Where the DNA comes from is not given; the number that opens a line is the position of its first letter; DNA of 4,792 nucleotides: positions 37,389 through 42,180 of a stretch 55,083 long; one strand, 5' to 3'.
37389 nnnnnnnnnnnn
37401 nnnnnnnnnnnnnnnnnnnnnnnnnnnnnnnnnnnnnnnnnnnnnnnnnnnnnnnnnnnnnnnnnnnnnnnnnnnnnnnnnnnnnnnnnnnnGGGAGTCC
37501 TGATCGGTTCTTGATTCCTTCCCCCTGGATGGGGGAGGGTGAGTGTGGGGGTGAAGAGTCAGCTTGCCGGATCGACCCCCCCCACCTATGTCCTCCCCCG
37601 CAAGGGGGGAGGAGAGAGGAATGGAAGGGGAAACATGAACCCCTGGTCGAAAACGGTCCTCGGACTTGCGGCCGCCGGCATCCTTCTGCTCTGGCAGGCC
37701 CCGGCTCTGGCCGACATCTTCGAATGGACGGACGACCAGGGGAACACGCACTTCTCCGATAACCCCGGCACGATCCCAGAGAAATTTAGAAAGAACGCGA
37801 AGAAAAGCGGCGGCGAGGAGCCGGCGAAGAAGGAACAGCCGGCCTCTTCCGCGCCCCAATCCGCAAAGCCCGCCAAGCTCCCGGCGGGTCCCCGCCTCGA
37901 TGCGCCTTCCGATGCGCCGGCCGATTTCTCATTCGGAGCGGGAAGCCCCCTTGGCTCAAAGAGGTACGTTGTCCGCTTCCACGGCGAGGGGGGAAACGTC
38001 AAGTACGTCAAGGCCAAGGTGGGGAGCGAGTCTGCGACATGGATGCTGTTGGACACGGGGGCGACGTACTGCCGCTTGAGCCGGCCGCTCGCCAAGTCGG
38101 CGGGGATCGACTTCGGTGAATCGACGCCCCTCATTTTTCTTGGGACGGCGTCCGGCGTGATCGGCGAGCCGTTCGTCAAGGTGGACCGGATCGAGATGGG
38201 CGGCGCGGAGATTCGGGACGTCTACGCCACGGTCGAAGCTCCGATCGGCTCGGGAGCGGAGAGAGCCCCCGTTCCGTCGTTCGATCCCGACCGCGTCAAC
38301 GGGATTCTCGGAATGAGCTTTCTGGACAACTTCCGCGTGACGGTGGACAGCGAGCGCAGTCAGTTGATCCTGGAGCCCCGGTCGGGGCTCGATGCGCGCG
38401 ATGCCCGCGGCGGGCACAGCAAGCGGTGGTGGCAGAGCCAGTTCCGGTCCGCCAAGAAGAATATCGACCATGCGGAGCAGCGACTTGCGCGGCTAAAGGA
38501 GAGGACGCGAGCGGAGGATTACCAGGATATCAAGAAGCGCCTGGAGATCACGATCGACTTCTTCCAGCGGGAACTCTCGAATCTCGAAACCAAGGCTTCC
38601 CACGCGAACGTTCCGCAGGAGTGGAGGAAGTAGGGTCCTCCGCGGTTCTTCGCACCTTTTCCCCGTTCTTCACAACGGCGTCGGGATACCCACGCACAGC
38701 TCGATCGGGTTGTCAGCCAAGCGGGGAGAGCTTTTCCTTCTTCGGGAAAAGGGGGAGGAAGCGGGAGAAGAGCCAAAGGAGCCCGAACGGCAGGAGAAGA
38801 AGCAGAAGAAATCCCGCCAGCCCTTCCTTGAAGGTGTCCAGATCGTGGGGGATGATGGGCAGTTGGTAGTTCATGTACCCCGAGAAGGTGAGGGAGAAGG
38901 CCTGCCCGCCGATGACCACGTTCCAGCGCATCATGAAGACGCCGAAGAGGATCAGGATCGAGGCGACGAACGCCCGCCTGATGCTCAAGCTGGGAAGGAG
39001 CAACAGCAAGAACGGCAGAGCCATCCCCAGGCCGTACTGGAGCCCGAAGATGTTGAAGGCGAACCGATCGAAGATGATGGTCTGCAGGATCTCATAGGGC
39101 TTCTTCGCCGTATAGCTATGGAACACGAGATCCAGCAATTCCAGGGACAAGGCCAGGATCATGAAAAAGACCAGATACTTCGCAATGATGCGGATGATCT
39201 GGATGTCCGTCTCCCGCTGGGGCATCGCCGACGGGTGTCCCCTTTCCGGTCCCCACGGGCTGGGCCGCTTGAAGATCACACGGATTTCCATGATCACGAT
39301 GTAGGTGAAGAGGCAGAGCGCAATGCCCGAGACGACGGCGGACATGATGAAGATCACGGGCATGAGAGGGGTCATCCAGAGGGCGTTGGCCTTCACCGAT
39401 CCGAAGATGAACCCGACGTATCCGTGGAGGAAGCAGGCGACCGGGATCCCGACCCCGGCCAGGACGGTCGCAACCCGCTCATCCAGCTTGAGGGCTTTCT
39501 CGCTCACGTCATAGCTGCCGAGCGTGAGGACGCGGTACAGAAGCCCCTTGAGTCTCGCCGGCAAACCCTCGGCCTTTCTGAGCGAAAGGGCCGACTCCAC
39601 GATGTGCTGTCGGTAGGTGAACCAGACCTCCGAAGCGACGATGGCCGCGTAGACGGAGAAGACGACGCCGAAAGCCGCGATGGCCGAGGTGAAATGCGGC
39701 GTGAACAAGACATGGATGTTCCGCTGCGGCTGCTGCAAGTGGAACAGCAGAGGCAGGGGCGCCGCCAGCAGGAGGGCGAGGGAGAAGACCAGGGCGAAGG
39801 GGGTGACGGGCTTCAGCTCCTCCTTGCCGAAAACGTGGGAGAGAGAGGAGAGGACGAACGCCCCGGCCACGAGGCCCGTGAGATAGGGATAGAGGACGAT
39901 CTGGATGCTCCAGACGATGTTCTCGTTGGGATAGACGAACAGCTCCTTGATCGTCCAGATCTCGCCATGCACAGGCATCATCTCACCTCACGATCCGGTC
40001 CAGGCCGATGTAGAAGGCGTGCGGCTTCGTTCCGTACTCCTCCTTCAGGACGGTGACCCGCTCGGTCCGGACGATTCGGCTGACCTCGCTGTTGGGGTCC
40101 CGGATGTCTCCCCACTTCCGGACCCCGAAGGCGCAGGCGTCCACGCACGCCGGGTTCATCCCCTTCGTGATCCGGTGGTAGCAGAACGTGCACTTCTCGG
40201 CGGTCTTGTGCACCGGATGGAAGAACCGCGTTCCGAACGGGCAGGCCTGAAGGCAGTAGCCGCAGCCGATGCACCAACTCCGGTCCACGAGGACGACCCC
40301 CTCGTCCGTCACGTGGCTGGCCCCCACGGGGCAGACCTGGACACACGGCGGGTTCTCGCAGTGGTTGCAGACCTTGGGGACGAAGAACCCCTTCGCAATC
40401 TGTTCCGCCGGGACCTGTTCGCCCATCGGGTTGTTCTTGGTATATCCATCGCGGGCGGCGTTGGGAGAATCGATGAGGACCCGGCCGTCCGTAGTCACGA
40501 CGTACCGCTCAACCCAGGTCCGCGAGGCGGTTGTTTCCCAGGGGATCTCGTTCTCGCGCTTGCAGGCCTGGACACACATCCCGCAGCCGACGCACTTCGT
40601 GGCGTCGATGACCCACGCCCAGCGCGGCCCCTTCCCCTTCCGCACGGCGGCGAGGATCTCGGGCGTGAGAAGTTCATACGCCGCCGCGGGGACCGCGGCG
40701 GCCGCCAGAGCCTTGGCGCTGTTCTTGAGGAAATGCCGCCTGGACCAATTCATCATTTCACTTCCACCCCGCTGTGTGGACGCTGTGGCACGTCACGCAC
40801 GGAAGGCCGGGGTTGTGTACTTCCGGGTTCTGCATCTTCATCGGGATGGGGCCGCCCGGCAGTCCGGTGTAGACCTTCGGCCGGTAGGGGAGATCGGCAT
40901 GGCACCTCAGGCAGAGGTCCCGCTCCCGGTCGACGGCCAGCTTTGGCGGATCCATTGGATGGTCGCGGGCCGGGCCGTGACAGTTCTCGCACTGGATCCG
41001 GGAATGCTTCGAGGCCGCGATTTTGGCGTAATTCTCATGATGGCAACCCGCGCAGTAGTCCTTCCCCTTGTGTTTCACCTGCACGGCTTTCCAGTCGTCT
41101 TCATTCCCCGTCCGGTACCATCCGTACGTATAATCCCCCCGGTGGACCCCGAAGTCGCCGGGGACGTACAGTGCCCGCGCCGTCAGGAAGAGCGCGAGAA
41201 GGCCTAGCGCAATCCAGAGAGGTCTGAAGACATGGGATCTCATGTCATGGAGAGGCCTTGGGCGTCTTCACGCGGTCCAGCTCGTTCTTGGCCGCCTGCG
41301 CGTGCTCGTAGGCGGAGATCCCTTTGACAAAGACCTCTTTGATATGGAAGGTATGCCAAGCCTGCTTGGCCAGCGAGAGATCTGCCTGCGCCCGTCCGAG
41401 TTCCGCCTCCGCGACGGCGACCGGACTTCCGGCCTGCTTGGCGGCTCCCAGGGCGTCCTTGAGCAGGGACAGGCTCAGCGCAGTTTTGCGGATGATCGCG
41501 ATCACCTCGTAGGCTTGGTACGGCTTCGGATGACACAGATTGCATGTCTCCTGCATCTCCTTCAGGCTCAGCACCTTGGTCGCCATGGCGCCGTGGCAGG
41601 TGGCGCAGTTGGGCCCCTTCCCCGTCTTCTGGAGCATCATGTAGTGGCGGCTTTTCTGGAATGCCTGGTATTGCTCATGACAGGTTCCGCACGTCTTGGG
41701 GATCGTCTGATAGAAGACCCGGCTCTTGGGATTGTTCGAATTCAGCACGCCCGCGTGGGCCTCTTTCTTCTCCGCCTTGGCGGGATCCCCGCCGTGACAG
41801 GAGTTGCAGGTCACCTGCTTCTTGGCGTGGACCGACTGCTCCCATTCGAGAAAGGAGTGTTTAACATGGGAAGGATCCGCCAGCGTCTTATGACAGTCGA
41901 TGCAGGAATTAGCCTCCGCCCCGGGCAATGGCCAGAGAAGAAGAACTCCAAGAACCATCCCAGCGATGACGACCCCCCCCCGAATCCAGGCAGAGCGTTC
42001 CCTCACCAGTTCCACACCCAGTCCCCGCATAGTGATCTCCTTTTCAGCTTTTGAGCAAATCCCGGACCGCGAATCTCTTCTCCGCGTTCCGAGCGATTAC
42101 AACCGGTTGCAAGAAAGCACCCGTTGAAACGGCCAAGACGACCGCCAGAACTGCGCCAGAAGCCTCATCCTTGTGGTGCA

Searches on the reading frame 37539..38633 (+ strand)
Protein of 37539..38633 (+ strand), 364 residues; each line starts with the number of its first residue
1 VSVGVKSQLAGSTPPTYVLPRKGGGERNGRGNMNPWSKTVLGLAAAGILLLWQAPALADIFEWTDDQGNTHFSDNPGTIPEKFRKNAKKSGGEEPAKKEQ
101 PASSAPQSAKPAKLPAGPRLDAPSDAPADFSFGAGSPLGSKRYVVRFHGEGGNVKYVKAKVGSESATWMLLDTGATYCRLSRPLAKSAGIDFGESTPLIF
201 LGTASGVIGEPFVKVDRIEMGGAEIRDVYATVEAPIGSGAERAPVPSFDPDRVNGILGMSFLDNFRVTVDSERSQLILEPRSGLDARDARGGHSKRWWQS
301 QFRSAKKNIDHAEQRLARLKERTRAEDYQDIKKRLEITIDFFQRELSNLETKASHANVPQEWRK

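Call 6: search_protein_families(library=pfam, proteins=[window:37539-38633:+])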
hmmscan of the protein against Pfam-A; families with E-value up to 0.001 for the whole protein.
window:37539-38633:+ (364 aa): 3 families
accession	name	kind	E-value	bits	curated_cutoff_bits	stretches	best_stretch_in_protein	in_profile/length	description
PF13650.11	Asp_protease_2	-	2.4e-13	51.1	24.3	1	157-261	1-90/90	Aspartyl protease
PF13975.11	gag-asp_proteas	-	1.8e-11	44.9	28.2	1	166-263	9-91/92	gag-polyprotein putative aspartyl protease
PF13511.11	DUF4124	-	3e-10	40.6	22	1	49-109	3-54/56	Domain of unknown function (DUF4124)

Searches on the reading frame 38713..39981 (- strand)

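Call 6: search_protein_families(library=pfam, proteins=[window:38713-39981:-])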
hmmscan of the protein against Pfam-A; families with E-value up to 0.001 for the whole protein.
window:38713-39981:- (422 aa): 1 family
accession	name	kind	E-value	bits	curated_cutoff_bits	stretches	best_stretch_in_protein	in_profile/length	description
PF03916.19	NrfD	-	3.9e-39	135.6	25.8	2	19-230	6-198/313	Polysulphide reductase, NrfD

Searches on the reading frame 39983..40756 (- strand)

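Call 6: search_protein_families(library=pfam, proteins=[window:39983-40756:-])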
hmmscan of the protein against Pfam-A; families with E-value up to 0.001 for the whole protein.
window:39983-40756:- (257 aa): 14 families
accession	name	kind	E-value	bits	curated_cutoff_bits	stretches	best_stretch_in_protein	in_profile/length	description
PF13247.11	Fer4_11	-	5.9e-24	84.6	26.2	1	123-217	3-99/100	4Fe-4S dicluster domain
PF12838.12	Fer4_7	-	2.7e-13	50.6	27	2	54-146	1-52/52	4Fe-4S dicluster domain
PF00037.32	Fer4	-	3.7e-13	49.1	21.1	2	156-175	2-21/24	4Fe-4S binding domain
PF12797.12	Fer4_2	-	3.9e-12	45.7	24.5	2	154-174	2-22/22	4Fe-4S binding domain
PF13237.11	Fer4_10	-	2.7e-11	43.6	25.5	3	126-173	5-53/53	4Fe-4S dicluster domain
PF13187.11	Fer4_9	-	5.1e-11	42.9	27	1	130-173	2-48/52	4Fe-4S dicluster domain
PF12837.12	Fer4_6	-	5.2e-11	42.4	25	2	154-175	1-22/24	4Fe-4S binding domain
PF13183.11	Fer4_8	-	6.5e-09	36.6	27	1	52-145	2-67/68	4Fe-4S dicluster domain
PF25160.1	LdpA_Fe-S-bd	-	1.7e-08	34.5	27.6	1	133-175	5-41/49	LdpA Fe-S cluster-binding domain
PF12798.12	Fer4_3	-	2.9e-08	34.3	27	0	162-175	1-14/15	4Fe-4S binding domain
PF13534.11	Fer4_17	-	1.9e-07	32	22.2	0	54-76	1-23/61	4Fe-4S dicluster domain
PF14697.11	Fer4_21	-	1.4e-05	25.6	35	0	49-67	2-20/59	4Fe-4S dicluster domain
PF12800.12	Fer4_4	-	8.9e-05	23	24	0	160-175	2-17/17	4Fe-4S binding domain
PF13459.11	Fer4_15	-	0.00018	22.6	22.4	0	155-173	1-19/66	4Fe-4S single cluster domain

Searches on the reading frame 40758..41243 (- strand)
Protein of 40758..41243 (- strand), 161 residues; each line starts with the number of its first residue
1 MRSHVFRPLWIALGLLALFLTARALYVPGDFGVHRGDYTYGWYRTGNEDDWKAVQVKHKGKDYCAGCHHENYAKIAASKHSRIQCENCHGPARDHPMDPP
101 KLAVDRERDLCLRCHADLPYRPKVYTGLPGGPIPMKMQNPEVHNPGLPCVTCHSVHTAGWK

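Call 6: search_protein_families(library=pfam, proteins=[window:40758-41243:-])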
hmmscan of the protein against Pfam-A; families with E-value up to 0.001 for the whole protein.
window:40758-41243:- (161 aa): 3 families
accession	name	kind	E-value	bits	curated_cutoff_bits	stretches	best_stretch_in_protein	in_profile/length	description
PF14537.11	Cytochrom_c3_2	-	1.8e-08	35.1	25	1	81-158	5-69/79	Cytochrome c3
PF09699.15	Paired_CXXCH_1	-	2e-07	31.1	20.6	1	84-117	8-38/41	Doubled CXXCH motif (Paired_CXXCH_1)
PF14522.11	Cytochrome_C7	-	1.5e-05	25.2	24.8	0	56-89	36-66/67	Cytochrome c7 and related cytochrome c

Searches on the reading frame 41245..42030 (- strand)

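Call 6: search_protein_families(library=pfam, proteins=[window:41245-42030:-])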
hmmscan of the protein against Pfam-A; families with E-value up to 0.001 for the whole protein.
window:41245-42030:- (261 aa): 6 families
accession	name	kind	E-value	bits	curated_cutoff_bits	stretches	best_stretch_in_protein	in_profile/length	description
PF14522.11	Cytochrome_C7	-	7.8e-10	38.9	24.8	2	64-146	4-66/67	Cytochrome c7 and related cytochrome c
PF14537.11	Cytochrom_c3_2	-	7e-06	26.9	25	1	67-167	1-78/79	Cytochrome c3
PF22113.1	Mtrc-MtrF_II-IV_dom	-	3.5e-05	23.8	30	1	65-149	74-166/176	Outer membrane cytochrome MtrC/MtrF-like, domains II/IV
PF09699.15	Paired_CXXCH_1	-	0.00022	21.3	20.6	0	141-169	8-38/41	Doubled CXXCH motif (Paired_CXXCH_1)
PF13435.11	Cytochrome_C554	-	0.00024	22.4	20.8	0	39-80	47-84/84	Cytochrome c554 and c-prime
PF02335.20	Cytochrom_C552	-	0.00048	19.7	24.1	1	60-130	232-294/438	Cytochrome c552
